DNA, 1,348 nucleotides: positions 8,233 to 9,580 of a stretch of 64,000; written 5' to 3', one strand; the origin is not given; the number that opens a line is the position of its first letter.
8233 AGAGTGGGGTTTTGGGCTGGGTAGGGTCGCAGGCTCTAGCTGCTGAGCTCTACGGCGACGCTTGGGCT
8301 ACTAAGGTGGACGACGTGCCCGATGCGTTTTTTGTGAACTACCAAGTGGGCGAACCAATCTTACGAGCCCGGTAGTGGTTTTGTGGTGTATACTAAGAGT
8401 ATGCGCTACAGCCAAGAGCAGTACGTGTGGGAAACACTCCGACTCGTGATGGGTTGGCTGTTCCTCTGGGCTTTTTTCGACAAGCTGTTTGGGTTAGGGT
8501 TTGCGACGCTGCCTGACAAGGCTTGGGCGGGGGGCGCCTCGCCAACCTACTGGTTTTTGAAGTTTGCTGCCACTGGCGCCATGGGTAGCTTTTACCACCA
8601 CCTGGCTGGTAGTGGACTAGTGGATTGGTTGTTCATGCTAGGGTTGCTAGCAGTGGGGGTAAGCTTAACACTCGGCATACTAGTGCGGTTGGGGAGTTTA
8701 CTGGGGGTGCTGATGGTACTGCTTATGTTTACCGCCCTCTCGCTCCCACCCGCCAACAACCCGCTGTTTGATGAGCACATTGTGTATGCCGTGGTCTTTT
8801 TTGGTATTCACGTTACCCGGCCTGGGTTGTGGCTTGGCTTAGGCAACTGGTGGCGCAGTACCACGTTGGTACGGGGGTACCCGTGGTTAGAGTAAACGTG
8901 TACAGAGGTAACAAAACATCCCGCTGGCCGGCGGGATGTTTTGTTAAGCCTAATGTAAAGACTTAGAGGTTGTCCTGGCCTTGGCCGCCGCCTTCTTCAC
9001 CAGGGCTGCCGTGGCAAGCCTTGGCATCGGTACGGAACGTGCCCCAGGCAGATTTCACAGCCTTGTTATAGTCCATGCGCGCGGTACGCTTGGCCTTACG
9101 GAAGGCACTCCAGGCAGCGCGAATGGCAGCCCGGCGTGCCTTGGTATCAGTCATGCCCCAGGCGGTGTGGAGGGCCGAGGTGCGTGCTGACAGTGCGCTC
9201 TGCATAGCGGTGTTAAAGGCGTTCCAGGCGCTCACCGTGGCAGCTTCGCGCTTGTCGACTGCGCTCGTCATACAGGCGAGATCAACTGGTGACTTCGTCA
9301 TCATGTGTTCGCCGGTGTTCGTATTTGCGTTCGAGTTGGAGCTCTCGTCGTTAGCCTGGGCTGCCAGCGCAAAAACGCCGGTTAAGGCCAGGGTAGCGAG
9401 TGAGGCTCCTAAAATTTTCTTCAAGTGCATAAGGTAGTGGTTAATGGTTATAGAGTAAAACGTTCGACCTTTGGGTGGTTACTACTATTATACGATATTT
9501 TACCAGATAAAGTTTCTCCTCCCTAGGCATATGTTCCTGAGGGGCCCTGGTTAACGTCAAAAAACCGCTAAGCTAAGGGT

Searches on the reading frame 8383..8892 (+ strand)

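Call 29: search_protein_families(library=pfam, proteins=[window:8383-8892:+], max_evalue=0.01)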
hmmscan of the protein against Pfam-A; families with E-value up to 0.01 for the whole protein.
window:8383-8892:+ (170 aa): 1 family
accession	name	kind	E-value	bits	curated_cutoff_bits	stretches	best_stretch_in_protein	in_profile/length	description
PF07681.17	DoxX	-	0.0015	19.6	23.6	1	18-115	4-79/85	DoxX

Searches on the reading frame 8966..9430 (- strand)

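Call 29: search_protein_families(library=pfam, proteins=[window:8966-9430:-], max_evalue=0.01)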
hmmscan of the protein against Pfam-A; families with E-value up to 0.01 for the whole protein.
window:8966-9430:- (155 aa): 1 family
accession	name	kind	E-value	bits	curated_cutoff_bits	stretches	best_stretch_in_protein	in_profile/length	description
PF15056.11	NRN1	-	0.0092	16.6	27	0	97-138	31-72/89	Neuritin protein family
